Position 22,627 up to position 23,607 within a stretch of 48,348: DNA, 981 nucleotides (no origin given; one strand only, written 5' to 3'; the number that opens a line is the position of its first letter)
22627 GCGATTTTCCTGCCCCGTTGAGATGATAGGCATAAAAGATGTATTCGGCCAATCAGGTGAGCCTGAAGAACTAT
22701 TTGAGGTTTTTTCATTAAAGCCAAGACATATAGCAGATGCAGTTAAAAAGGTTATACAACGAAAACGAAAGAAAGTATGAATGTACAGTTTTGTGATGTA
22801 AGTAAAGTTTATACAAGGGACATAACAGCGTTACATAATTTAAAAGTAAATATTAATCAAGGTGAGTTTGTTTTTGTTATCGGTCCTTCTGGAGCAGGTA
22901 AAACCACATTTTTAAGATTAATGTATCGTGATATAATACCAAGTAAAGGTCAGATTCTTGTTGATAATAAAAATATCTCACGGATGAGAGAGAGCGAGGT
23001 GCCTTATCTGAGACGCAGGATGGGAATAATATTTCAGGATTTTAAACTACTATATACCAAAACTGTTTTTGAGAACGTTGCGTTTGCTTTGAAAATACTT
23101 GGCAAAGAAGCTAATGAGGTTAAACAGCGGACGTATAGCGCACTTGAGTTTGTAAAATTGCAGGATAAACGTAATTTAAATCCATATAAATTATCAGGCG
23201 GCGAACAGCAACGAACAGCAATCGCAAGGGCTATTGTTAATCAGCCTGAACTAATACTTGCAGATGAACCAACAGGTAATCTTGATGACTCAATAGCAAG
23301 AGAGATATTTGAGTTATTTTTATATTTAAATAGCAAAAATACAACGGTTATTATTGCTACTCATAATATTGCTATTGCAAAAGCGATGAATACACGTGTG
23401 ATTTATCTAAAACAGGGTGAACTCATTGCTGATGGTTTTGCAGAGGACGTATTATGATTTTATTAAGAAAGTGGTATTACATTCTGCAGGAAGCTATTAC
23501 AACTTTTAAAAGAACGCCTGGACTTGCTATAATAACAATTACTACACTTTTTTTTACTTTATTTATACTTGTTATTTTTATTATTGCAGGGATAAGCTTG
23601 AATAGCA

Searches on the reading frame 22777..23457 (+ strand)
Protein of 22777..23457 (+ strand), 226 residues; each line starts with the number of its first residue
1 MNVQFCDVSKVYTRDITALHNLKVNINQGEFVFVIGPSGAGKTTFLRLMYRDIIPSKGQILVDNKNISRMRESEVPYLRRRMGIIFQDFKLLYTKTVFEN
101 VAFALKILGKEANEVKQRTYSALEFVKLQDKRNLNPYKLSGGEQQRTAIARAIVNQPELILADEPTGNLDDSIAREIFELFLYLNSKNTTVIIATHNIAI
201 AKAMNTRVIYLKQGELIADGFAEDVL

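Call 11: search_protein_families(library=pfam, proteins=[window:22777-23457:+])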
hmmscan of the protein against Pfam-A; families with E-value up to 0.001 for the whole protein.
window:22777-23457:+ (226 aa): 4 families
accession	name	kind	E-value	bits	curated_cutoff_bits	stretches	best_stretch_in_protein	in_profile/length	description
PF00005.33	ABC_tran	-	7.1e-36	124.3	25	1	19-166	1-136/137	ABC transporter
PF13304.12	AAA_21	-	3.3e-11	44.2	27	1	77-200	185-302/304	AAA domain, putative AbiEii toxin, Type IV TA system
PF13191.12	AAA_16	-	1.3e-05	26.2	32.6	1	15-79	8-68/167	AAA ATPase domain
PF02463.25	SMC_N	-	1.4e-05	25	40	1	28-207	23-208/220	RecF/RecN/SMC N terminal domain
